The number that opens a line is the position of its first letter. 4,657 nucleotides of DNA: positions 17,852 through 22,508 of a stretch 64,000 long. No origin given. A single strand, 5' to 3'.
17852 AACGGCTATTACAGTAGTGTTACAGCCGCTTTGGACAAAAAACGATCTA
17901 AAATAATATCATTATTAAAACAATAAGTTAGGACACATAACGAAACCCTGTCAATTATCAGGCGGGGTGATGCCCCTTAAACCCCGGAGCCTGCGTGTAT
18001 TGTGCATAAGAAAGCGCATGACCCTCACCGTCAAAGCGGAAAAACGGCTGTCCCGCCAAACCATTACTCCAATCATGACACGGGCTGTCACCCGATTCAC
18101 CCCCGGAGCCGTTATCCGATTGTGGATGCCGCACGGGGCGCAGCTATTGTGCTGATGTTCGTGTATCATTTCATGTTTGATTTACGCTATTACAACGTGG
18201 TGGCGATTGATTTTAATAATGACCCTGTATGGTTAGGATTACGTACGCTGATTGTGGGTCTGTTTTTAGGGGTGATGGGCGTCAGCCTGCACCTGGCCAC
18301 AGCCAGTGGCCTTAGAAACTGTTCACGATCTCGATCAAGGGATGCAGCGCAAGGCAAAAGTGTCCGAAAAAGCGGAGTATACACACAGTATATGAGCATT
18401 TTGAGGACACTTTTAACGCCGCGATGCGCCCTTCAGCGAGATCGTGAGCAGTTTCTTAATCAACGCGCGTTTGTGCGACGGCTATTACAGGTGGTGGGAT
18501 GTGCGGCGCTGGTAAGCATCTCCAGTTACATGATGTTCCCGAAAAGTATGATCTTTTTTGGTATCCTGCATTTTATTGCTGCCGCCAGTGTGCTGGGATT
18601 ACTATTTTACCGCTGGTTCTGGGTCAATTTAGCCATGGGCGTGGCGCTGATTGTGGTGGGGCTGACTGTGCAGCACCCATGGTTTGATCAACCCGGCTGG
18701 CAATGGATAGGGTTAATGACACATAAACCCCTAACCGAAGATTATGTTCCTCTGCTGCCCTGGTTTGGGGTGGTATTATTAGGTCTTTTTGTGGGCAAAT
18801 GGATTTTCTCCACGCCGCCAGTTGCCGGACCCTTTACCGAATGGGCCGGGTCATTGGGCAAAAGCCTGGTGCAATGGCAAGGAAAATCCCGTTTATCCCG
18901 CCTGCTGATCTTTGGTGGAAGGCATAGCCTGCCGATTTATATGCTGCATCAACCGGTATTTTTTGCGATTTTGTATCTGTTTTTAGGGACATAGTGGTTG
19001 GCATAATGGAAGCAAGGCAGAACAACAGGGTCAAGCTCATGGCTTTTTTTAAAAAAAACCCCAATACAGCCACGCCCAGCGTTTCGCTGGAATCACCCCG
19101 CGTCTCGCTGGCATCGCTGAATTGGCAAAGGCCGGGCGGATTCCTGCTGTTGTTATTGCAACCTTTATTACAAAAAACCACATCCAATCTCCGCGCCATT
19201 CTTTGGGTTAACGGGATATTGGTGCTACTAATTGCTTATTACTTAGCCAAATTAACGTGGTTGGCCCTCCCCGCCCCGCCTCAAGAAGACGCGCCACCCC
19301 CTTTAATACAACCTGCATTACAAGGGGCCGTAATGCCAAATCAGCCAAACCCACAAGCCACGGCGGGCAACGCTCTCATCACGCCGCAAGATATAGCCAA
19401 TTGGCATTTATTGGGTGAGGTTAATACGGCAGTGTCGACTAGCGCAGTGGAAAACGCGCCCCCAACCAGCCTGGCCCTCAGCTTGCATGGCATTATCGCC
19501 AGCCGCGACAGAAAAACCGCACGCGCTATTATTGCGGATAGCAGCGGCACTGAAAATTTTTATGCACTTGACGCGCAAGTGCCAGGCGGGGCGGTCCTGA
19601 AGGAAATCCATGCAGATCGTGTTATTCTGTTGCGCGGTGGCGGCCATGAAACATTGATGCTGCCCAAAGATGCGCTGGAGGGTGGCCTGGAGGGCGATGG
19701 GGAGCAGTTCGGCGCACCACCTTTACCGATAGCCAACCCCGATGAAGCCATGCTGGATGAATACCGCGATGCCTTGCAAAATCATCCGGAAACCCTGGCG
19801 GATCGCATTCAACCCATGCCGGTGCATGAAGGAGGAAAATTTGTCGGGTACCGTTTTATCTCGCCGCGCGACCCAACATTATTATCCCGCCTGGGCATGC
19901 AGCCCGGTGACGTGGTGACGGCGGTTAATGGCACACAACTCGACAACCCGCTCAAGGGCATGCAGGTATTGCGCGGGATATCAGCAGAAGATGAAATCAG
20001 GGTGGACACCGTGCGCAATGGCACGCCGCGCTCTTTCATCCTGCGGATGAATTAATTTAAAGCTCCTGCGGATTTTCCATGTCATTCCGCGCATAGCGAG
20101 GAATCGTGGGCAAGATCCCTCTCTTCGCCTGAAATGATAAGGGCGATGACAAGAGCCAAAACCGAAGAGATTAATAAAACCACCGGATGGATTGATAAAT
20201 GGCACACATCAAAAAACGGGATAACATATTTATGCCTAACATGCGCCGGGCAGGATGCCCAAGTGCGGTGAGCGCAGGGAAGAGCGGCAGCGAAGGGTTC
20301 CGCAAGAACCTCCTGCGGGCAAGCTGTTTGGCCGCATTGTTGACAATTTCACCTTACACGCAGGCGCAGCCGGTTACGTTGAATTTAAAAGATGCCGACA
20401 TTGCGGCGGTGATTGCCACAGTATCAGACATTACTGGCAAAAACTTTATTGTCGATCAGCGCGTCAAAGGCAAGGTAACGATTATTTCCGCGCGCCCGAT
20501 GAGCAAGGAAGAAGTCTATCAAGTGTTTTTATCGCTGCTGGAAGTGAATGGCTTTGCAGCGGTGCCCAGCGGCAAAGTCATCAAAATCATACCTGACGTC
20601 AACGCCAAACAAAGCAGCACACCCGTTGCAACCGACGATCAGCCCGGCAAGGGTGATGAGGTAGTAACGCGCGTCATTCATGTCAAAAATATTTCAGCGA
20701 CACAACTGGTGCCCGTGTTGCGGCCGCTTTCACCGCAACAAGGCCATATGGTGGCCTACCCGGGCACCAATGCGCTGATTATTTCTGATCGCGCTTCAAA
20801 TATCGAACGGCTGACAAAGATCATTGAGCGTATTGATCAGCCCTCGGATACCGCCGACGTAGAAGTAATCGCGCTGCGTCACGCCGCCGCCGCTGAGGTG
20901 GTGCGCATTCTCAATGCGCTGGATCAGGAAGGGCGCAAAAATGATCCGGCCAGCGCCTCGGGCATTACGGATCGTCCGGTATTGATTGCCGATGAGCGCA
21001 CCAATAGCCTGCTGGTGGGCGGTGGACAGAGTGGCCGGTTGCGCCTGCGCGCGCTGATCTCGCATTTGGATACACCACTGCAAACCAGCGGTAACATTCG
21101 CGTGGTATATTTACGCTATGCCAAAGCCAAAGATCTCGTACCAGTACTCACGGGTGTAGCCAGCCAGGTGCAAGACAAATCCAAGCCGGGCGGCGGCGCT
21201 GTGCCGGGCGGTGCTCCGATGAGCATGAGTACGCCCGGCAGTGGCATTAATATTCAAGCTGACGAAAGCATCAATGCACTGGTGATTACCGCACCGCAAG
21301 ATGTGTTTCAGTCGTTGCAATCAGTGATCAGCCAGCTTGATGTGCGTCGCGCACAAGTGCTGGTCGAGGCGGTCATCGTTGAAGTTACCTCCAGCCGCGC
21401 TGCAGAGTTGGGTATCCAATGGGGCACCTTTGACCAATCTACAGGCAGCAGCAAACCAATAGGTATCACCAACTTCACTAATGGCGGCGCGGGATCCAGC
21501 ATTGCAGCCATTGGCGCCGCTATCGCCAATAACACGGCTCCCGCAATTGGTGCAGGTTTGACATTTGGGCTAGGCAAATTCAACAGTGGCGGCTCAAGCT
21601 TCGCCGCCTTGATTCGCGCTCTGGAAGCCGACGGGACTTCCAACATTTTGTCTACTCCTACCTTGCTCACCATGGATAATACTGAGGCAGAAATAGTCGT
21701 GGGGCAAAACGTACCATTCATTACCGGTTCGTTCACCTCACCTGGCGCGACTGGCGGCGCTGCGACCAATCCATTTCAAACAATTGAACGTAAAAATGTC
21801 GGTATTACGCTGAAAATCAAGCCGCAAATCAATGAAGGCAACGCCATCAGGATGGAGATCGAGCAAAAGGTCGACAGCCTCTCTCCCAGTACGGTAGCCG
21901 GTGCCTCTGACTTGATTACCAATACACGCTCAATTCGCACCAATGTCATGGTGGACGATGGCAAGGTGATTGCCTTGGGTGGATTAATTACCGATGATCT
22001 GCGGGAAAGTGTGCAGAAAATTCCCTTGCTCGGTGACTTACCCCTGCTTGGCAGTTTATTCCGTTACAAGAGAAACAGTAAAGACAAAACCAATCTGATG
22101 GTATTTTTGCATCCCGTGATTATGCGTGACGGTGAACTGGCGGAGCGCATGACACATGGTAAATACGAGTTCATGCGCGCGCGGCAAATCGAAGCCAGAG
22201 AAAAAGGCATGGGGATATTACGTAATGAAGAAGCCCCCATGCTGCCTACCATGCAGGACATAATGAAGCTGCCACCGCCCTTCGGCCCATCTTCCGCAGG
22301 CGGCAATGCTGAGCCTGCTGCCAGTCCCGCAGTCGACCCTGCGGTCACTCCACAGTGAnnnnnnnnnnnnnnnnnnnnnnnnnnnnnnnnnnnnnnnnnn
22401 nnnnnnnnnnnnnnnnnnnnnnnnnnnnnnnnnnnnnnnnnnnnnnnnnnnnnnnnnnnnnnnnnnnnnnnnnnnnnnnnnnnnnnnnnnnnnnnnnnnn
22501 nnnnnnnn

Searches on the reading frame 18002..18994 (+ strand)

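Call 62: search_protein_families(library=pfam, max_evalue=1e-10, proteins=[window:18002-18994:+])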
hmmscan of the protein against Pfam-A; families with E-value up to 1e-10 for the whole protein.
window:18002-18994:+ (330 aa): 1 family
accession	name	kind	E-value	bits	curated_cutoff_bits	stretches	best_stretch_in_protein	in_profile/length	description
PF07786.18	HGSNAT_cat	-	8.9e-60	202.4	22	1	37-318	1-222/222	Heparan-alpha-glucosaminide N-acetyltransferase, catalytic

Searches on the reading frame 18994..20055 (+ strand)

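Call 62: search_protein_families(library=pfam, max_evalue=1e-10, proteins=[window:18994-20055:+])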
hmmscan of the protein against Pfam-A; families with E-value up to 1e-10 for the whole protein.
window:18994-20055:+ (353 aa): 1 family
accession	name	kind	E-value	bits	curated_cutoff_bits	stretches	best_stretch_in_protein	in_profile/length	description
PF11356.14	T2SSC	-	1.3e-28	100.1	27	1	76-223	3-141/141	Type II secretion system protein C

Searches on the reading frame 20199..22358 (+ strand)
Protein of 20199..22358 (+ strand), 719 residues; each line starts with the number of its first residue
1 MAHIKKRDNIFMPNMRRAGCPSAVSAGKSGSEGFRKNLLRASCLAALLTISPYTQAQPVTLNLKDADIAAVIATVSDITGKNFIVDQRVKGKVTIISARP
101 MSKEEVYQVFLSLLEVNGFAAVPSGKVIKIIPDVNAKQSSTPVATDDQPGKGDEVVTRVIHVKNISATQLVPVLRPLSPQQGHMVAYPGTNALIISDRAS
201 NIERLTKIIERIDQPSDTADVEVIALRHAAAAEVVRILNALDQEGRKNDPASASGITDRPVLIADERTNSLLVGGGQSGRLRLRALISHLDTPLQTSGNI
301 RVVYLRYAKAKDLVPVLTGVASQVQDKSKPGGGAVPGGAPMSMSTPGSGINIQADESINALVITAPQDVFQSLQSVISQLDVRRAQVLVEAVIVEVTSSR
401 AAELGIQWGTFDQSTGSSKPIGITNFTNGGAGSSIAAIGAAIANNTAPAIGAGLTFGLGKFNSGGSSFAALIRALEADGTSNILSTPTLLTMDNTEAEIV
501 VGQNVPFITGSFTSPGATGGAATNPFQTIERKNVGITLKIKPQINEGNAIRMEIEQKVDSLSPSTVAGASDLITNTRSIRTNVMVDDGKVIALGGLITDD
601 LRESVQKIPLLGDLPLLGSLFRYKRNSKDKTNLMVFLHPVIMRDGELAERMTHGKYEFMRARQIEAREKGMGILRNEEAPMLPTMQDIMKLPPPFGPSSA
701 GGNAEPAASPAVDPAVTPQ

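Call 62: search_protein_families(library=pfam, max_evalue=1e-10, proteins=[window:20199-22358:+])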
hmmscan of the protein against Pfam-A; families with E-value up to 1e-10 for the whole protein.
window:20199-22358:+ (719 aa): 3 families
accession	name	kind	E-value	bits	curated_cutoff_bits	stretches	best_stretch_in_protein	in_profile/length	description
PF00263.26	Secretin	-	1.2e-48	165.3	27.5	1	474-643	1-169/169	Bacterial type II and III secretion system protein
PF03958.22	Secretin_N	-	3.1e-45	152.7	28.2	2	157-217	1-68/69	Bacterial type II/III secretion system short domain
PF21305.2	type_II_gspD_N0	-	4.5e-32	110.2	27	1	61-130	1-71/71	GspD-like, N0 domain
